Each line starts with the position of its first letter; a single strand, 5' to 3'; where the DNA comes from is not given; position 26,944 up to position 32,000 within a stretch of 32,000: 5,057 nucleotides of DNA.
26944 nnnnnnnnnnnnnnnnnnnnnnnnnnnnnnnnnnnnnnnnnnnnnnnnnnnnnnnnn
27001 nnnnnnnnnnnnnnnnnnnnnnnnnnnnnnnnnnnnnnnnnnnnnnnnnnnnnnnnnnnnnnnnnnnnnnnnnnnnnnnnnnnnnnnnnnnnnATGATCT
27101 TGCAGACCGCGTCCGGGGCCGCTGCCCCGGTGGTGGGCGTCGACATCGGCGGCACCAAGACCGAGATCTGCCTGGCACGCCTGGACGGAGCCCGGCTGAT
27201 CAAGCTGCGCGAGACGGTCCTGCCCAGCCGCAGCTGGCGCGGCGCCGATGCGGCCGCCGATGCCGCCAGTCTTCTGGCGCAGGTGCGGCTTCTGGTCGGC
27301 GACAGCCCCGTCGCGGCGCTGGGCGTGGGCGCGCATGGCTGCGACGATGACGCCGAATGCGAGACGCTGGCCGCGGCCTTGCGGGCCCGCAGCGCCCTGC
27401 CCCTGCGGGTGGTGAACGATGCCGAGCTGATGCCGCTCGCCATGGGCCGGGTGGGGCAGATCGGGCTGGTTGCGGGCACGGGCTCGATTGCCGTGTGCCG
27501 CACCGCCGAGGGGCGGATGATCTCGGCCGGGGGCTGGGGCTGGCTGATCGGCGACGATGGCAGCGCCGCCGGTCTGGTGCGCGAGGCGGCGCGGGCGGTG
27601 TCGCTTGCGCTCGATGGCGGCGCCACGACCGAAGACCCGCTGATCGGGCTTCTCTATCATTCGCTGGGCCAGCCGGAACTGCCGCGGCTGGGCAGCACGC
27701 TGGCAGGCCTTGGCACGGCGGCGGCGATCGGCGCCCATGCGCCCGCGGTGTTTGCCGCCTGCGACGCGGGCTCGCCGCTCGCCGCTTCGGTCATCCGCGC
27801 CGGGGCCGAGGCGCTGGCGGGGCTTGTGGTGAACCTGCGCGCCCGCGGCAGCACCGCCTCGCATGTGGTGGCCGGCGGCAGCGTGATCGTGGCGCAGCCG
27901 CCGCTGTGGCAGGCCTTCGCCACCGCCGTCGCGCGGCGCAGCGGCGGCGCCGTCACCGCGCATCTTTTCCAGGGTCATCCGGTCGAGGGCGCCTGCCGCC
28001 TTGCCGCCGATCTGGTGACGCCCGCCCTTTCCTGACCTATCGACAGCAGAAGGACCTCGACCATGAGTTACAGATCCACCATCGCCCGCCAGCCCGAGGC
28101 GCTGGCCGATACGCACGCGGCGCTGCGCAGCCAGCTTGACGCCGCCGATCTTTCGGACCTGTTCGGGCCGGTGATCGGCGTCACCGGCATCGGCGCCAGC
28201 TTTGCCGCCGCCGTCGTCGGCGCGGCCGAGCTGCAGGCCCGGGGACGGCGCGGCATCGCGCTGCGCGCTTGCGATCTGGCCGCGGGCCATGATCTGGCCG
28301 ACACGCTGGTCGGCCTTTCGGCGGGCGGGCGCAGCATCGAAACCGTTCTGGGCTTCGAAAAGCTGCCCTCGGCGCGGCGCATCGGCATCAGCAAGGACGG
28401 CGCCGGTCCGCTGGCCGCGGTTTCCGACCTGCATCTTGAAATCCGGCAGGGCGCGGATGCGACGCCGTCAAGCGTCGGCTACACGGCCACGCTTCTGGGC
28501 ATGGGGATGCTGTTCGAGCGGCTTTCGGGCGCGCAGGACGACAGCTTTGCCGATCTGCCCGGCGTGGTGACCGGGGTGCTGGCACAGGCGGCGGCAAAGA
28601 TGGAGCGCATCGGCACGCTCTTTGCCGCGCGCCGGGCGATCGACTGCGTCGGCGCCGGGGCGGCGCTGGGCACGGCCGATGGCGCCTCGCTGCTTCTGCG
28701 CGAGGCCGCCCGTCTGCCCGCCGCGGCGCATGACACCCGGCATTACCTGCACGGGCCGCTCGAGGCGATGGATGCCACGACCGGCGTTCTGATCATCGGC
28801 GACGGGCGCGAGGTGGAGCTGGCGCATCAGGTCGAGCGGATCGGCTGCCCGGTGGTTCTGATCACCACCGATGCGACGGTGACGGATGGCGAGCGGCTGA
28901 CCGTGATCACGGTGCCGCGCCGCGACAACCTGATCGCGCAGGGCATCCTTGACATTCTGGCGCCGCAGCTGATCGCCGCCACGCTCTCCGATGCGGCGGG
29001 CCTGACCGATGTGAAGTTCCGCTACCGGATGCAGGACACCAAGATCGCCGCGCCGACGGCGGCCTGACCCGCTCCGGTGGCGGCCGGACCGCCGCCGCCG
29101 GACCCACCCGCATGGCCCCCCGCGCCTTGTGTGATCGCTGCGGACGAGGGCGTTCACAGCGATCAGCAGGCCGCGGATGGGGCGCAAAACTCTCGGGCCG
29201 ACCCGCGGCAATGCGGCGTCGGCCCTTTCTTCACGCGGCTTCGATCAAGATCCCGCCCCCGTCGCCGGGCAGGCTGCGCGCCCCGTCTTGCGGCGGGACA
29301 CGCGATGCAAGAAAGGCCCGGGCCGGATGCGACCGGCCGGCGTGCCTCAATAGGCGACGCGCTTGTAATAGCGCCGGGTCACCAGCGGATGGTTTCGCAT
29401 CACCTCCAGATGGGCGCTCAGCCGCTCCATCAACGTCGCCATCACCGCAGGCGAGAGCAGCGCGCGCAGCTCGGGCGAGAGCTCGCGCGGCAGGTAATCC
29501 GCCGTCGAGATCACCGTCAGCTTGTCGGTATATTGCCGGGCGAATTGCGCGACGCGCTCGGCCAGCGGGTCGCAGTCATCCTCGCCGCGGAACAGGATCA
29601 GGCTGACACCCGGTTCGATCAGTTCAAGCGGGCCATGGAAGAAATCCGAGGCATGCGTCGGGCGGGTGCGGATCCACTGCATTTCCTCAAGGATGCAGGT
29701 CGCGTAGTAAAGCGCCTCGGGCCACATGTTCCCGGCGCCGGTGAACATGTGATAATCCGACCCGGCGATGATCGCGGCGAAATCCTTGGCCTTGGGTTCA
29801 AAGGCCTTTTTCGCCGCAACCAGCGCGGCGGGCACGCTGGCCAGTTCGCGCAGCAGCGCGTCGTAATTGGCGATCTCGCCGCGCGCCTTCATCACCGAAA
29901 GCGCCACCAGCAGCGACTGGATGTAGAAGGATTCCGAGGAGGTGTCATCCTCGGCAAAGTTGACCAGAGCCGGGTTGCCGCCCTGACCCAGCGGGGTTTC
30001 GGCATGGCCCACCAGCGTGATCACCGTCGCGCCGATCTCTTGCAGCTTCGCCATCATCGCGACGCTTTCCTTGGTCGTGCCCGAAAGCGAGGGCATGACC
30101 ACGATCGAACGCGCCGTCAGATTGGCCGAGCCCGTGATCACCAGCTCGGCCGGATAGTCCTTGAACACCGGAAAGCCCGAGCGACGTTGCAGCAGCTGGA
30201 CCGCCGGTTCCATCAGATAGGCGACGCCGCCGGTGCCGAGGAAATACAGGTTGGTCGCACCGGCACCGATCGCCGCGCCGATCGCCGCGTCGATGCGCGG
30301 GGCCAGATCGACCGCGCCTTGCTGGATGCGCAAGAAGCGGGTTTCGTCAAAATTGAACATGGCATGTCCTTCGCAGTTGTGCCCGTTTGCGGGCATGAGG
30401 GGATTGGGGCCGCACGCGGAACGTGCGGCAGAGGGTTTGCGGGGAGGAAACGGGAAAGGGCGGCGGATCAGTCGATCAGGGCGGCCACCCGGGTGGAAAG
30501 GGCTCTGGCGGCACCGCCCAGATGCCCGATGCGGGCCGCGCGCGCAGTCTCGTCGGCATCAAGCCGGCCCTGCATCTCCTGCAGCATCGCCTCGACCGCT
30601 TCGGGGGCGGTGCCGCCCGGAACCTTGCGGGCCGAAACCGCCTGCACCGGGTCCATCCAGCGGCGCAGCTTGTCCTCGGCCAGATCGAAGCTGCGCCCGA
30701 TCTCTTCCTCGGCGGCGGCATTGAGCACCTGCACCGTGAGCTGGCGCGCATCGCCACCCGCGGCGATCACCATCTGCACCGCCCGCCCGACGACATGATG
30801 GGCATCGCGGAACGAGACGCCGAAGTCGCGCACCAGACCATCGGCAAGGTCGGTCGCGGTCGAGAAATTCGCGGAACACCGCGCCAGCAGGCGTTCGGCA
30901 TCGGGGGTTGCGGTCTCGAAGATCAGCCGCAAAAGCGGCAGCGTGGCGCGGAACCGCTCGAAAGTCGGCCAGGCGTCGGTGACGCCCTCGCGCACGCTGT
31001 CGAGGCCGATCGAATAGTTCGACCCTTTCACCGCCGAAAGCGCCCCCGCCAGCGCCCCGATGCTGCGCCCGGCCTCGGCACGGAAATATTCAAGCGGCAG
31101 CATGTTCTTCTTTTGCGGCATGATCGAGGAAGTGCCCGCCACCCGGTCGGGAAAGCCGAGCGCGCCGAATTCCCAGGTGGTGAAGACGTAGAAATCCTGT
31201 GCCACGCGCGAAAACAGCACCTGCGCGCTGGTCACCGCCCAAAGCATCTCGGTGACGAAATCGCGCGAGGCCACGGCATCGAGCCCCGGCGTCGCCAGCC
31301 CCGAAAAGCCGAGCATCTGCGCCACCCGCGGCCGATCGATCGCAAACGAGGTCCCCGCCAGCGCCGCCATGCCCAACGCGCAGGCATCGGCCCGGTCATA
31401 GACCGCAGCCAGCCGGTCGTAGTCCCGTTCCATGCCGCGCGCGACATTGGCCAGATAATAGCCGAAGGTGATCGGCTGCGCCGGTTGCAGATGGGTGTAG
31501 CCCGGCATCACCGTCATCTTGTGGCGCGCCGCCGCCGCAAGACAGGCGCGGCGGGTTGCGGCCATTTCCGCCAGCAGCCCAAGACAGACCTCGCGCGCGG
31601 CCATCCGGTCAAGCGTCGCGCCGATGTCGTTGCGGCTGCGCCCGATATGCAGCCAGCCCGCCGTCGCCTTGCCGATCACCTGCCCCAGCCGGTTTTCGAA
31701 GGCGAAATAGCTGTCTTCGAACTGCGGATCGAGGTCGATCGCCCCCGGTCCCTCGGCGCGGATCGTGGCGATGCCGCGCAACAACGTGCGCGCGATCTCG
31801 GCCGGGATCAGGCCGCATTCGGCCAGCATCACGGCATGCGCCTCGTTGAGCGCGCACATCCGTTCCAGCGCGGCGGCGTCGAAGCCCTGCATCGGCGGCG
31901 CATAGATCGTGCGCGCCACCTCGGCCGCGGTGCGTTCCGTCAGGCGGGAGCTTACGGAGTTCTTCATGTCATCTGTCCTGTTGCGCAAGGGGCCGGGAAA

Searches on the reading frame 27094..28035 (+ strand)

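Call 37: search_protein_families(library=pfam, proteins=[window:27094-28035:+], max_evalue=0.01)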
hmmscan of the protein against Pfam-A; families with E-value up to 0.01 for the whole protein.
window:27094-28035:+ (313 aa): 2 families
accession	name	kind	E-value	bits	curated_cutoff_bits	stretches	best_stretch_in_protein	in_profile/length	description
PF01869.26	BcrAD_BadFG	-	4.2e-14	53.2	31.5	1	14-300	1-267/271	BadF/BadG/BcrA/BcrD ATPase family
PF00480.26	ROK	-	0.0035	17.3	22.9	0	14-35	2-23/294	ROK family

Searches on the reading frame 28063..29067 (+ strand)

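Call 37: search_protein_families(library=pfam, proteins=[window:28063-29067:+], max_evalue=0.01)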
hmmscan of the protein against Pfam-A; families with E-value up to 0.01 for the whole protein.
window:28063-29067:+ (334 aa): 1 family
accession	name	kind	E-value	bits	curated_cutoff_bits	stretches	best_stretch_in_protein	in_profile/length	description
PF01380.27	SIS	-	4.3e-08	33.5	25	1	189-305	4-124/131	SIS domain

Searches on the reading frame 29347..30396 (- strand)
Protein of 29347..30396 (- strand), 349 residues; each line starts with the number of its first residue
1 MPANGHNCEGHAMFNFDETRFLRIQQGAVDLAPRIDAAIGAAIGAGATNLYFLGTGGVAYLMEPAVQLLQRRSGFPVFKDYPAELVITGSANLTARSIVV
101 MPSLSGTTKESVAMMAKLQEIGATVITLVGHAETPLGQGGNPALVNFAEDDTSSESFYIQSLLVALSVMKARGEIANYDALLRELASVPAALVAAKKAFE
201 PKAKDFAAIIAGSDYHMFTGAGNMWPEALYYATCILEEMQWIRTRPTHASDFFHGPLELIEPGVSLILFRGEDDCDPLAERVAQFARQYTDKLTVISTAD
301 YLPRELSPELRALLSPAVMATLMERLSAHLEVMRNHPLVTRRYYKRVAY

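Call 37: search_protein_families(library=pfam, proteins=[window:29347-30396:-], max_evalue=0.01)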
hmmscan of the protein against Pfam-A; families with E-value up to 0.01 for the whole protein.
window:29347-30396:- (349 aa): 1 family
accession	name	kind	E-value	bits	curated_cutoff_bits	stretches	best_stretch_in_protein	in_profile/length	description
PF01380.27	SIS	-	1.8e-06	28.2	25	1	48-161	6-122/131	SIS domain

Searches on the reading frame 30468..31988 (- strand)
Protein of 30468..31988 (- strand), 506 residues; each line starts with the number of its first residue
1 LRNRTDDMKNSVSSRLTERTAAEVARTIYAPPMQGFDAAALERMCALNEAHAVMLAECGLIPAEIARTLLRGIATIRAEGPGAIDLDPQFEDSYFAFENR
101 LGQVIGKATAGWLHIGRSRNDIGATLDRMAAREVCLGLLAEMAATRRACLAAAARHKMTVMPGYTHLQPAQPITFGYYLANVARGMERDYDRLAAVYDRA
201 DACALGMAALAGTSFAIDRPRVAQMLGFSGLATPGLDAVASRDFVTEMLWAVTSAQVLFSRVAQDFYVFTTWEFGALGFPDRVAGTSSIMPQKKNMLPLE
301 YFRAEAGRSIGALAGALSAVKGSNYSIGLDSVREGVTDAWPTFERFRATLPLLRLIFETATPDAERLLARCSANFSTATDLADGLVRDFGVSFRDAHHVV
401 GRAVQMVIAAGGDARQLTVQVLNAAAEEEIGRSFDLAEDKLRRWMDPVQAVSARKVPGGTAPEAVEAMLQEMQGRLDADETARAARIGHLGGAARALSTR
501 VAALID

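Call 37: search_protein_families(library=pfam, proteins=[window:30468-31988:-], max_evalue=0.01)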
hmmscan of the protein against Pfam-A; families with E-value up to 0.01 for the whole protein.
window:30468-31988:- (506 aa): 2 families
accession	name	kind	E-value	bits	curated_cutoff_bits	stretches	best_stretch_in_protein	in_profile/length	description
PF00206.25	Lyase_1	-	2.1e-43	149.4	27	1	51-310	35-311/312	Lyase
PF14698.11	ASL_C2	-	1.4e-17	64.4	27.3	1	375-451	1-68/69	Argininosuccinate lyase C-terminal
